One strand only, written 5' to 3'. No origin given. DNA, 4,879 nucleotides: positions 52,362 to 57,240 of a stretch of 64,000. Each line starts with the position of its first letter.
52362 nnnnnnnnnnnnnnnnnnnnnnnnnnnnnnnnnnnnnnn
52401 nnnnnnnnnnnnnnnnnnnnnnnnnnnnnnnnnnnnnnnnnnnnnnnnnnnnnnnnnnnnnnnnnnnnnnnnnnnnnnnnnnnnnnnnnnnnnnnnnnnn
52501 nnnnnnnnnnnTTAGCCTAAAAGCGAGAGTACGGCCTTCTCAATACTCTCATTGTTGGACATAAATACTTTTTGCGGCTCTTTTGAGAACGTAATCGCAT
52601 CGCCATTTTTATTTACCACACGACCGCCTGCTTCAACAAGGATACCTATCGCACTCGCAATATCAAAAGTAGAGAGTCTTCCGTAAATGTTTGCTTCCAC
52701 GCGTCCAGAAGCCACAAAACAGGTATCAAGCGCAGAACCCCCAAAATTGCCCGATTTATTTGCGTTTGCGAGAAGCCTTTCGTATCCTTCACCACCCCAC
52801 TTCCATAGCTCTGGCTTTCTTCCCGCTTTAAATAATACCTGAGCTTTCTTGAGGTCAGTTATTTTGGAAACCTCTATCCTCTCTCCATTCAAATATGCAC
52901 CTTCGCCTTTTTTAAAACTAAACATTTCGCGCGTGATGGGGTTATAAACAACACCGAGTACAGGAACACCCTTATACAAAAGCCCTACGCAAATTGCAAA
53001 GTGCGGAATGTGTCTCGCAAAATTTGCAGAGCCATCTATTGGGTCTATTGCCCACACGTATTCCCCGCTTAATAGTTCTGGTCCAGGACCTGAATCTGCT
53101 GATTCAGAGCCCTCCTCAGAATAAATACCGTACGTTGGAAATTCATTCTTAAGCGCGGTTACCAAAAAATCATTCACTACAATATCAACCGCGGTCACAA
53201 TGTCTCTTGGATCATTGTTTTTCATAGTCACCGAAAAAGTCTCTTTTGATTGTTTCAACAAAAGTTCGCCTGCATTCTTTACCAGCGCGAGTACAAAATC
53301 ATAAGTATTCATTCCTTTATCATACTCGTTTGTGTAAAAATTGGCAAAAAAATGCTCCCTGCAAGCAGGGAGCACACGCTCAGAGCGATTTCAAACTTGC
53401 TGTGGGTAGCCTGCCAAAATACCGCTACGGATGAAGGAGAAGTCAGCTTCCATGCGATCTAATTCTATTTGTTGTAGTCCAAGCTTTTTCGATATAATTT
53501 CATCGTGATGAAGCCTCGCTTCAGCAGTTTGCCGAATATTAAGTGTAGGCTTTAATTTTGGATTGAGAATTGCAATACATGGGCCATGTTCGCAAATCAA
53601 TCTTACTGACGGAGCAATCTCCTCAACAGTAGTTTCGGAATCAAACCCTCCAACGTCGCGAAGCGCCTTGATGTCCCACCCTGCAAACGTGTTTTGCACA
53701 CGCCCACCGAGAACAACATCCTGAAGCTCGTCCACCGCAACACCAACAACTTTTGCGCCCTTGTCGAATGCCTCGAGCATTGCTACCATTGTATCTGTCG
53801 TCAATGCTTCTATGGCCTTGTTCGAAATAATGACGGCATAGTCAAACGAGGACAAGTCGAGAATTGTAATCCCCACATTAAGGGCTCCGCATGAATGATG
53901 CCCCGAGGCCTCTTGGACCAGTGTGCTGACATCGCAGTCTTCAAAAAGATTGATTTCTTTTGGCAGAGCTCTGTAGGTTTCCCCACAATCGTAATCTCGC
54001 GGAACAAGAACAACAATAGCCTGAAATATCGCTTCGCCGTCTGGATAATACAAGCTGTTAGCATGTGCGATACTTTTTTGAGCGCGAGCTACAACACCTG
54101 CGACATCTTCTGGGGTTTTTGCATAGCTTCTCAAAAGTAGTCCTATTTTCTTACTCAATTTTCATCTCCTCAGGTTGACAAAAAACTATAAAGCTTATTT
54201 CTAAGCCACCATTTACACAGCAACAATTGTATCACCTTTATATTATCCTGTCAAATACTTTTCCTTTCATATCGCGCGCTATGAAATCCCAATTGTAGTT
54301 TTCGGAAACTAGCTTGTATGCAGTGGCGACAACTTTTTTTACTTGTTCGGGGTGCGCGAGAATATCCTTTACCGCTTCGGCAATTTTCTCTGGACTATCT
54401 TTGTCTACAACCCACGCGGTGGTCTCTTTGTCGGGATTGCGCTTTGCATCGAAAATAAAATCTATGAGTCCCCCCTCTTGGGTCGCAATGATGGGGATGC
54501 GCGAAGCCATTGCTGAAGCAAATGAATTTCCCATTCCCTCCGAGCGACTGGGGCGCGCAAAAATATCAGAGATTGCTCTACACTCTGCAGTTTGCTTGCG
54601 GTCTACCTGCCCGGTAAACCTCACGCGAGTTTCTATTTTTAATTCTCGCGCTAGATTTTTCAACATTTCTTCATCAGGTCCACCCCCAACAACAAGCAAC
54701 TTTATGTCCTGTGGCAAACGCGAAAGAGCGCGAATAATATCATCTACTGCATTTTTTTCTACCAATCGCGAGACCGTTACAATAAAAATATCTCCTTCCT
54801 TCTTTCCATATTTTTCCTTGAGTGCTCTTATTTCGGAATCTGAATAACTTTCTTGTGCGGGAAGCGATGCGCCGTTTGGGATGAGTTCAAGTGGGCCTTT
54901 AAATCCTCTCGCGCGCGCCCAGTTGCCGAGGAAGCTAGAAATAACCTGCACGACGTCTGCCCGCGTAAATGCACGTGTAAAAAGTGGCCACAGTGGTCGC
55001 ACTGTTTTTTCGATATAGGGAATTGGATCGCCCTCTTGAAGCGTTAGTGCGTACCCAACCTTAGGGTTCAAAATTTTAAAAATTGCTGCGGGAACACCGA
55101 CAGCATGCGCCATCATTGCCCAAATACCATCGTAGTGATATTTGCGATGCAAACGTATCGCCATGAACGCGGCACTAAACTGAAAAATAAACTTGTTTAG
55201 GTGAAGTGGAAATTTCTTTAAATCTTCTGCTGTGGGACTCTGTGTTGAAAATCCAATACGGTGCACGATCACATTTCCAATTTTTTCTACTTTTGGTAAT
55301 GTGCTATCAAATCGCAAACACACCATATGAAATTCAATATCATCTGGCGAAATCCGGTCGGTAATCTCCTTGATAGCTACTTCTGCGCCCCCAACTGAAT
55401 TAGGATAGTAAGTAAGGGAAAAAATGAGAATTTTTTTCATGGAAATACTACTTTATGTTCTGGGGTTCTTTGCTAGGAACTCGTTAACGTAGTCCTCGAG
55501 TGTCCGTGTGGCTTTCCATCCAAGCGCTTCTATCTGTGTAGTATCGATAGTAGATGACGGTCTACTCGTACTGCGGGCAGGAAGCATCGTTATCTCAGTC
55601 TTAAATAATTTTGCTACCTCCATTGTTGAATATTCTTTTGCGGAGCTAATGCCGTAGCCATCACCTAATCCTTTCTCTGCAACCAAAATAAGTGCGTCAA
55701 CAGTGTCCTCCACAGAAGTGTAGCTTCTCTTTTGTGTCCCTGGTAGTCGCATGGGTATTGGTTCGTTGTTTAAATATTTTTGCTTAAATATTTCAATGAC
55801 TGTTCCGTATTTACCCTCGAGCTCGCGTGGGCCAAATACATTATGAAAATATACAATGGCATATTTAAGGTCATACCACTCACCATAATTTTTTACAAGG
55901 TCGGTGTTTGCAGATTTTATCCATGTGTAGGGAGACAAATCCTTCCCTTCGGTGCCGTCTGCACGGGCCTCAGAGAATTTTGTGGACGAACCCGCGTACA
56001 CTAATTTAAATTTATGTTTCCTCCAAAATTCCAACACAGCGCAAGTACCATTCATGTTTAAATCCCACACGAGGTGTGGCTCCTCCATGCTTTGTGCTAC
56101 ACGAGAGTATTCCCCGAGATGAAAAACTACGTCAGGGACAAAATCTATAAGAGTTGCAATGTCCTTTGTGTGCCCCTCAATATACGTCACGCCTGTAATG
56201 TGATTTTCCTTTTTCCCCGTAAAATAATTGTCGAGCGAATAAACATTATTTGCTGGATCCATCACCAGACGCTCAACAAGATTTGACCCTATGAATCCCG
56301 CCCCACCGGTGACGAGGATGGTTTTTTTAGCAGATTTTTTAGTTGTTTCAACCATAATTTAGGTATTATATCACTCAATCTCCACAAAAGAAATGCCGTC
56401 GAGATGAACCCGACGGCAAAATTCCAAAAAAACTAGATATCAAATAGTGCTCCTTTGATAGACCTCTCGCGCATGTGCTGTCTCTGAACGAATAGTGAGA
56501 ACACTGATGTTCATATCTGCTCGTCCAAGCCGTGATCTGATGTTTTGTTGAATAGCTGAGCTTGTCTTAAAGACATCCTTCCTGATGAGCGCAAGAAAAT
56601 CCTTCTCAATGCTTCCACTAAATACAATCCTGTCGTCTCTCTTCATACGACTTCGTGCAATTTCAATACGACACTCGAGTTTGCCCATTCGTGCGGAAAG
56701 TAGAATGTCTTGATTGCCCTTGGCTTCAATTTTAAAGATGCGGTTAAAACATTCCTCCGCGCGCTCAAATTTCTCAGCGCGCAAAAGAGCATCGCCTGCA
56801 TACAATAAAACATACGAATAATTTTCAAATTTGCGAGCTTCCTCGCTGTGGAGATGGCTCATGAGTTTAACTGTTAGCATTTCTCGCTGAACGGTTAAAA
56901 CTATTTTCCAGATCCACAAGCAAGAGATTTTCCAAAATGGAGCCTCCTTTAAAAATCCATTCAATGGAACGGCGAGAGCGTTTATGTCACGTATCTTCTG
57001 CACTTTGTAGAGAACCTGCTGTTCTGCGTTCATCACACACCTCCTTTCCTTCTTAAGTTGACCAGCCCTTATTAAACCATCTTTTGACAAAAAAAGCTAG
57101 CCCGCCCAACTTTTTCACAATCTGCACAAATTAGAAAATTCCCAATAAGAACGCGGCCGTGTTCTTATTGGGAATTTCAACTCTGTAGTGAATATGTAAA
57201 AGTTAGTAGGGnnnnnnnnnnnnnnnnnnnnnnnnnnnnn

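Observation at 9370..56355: Large (about 45 kb) fucose-containing, heavily methylated, ABC-transporter-dependent surface glycan locus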

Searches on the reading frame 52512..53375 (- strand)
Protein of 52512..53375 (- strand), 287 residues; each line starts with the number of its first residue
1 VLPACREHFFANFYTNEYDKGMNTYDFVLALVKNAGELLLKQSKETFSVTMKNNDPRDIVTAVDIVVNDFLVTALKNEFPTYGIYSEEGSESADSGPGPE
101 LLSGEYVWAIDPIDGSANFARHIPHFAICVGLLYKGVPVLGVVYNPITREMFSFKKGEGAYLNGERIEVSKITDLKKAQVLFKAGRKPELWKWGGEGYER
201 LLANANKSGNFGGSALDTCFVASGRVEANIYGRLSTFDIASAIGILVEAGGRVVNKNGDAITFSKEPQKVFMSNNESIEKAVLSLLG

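Call 7: search_protein_families(library=pfam, proteins=[window:52512-53375:-])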
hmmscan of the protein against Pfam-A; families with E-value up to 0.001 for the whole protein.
window:52512-53375:- (287 aa): 2 families
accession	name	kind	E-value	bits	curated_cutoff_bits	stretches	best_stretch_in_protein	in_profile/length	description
PF00459.30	Inositol_P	-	6.2e-53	180.5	27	1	26-279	7-259/271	Inositol monophosphatase family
PF00316.25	FBPase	-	3.2e-06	27.3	34.8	1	53-119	54-117/191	Fructose-1-6-bisphosphatase, N-terminal domain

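Call 29: search_protein_families(library=ncbifam, max_evalue=0.01, proteins=[window:52512-53375:-])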
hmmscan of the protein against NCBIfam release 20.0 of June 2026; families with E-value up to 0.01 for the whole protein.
window:52512-53375:- (287 aa): 10 families
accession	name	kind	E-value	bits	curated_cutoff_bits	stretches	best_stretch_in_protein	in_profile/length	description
TIGR02067.1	his_9_HisN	equivalog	7.6e-39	133.7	275.15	1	27-286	4-251/252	histidinol-phosphatase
NF009321.0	PRK12676.1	equivalog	1.6e-36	125.8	264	1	49-286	33-262/264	bifunctional fructose-bisphosphatase/inositol-phosphate phosphatase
TIGR01331.1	bisphos_cysQ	equivalog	3.3e-30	105.5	228.8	1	28-268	5-239/250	3'(2'),5'-bisphosphate nucleotidase CysQ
NF008027.1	PRK10757.1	equivalog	7.8e-27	93.9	332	1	32-260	12-234/267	inositol-1-monophosphatase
NF008182.0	PRK10931.1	equivalog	5.1e-20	71.6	379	1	28-272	5-237/246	3'(2'),5'-bisphosphate nucleotidase CysQ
NF010678.0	PRK14076.1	equivalog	1.2e-18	67.4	493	1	62-287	44-284/570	bifunctional NADP phosphatase/NAD kinase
TIGR01330.1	bisphos_HAL2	equivalog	3e-07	29.6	267.05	1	106-146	135-174/359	3'(2'),5'-bisphosphate nucleotidase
NF006779.0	PRK09293.1-3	equivalog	9.5e-05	21.6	349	1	62-119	65-120/334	class 1 fructose-bisphosphatase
NF006778.0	PRK09293.1-1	equivalog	0.00074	18.3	368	1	58-119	63-121/335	class 1 fructose-bisphosphatase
NF006780.0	PRK09293.1-4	equivalog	0.0016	17.5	358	1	50-124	54-122/343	class 1 fructose-bisphosphatase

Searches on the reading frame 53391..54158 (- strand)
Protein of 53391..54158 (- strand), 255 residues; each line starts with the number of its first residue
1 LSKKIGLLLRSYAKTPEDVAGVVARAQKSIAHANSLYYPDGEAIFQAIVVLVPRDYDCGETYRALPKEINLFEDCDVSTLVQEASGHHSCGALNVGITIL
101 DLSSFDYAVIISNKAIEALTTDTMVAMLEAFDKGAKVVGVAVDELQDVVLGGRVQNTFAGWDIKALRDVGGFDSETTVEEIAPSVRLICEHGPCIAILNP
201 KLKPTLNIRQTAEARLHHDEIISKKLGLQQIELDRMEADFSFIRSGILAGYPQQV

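Call 7: search_protein_families(library=pfam, proteins=[window:53391-54158:-])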
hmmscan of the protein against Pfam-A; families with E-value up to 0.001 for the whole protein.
window:53391-54158:- (255 aa): 0 families

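Call 20: search_protein_families(library=pfam, max_evalue=5, proteins=[window:53391-54158:-])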
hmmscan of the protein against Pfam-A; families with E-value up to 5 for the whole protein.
window:53391-54158:- (255 aa): 1 family
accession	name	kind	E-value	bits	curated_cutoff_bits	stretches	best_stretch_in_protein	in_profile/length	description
PF01024.24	Colicin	-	0.17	12.1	23.4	1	113-144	79-110/185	Colicin pore forming domain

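Call 29: search_protein_families(library=ncbifam, max_evalue=0.01, proteins=[window:53391-54158:-])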
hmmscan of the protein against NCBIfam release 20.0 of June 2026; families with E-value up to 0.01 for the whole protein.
window:53391-54158:- (255 aa): 0 families

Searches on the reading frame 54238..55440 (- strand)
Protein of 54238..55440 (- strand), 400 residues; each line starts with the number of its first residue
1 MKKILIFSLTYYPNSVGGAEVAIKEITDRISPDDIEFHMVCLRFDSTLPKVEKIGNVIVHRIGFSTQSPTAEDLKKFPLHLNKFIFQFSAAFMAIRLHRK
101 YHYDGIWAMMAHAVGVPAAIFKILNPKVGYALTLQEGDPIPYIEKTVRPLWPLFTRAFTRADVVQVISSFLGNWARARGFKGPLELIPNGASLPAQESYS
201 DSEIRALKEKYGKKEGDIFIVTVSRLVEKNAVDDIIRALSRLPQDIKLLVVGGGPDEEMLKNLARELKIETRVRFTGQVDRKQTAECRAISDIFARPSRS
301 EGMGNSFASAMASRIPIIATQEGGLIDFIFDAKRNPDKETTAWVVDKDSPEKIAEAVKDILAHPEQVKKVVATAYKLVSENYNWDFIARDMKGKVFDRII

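Call 7: search_protein_families(library=pfam, proteins=[window:54238-55440:-])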
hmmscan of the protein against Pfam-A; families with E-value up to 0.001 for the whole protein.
window:54238-55440:- (400 aa): 5 families
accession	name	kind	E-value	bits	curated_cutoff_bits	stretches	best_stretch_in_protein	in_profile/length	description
PF00534.26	Glycos_transf_1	-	5.5e-34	117.6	26.4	1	205-376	3-171/172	Glycosyl transferases group 1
PF13692.12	Glyco_trans_1_4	-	1.3e-25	90.8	27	1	220-362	4-141/142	Glycosyl transferases group 1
PF20706.3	GT4-conflict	-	2e-10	40.7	26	1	228-389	226-383/385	Family 4 Glycosyltransferase in conflict systems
PF13439.12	Glyco_transf_4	-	2.2e-09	38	28.5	1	16-191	1-166/170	Glycosyltransferase Family 4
PF13579.12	Glyco_trans_4_4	-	1.1e-05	26.2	29.7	1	17-190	1-158/158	Glycosyl transferase 4-like domain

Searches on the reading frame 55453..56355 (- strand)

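Call 7: search_protein_families(library=pfam, proteins=[window:55453-56355:-])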
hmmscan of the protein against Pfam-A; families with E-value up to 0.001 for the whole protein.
window:55453-56355:- (300 aa): 6 families
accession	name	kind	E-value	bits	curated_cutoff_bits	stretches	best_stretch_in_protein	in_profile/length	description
PF01370.27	Epimerase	-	6.1e-39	134.3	20.9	1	13-228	1-227/240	NAD dependent epimerase/dehydratase family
PF16363.11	GDP_Man_Dehyd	-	4.1e-29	102.5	27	1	14-256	1-267/332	GDP-mannose 4,6 dehydratase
PF01073.25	3Beta_HSD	-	1.7e-09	37.6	22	1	14-124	1-117/280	3-beta hydroxysteroid dehydrogenase/isomerase family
PF02719.21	Polysacc_synt_2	-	1.5e-07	31.4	20.2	1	13-234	1-225/293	Polysaccharide biosynthesis protein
PF04321.23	RmlD_sub_bind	-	1.1e-06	28.5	27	1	12-259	2-235/287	RmlD substrate binding domain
PF07993.18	NAD_binding_4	-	5.1e-05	23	20.1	0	15-40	1-28/258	Male sterility protein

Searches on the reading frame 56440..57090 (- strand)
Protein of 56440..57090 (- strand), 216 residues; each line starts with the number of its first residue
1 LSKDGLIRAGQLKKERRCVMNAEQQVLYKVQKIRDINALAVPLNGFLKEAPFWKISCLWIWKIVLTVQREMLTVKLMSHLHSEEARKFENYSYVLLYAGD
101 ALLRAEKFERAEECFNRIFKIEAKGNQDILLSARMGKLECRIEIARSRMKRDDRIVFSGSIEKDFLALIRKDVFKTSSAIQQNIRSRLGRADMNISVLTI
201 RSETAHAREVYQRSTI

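Call 7: search_protein_families(library=pfam, proteins=[window:56440-57090:-])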
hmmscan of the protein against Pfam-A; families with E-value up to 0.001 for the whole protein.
window:56440-57090:- (216 aa): 0 families

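Call 20: search_protein_families(library=pfam, max_evalue=5, proteins=[window:56440-57090:-])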
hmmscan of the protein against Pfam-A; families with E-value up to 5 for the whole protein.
window:56440-57090:- (216 aa): 2 families
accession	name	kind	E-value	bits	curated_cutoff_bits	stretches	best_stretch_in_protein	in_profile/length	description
PF07719.23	TPR_2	-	0.0093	16.5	27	1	93-121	2-30/34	Tetratricopeptide repeat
PF13428.12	TPR_14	-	0.03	15.4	23.5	1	95-122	4-31/44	Tetratricopeptide repeat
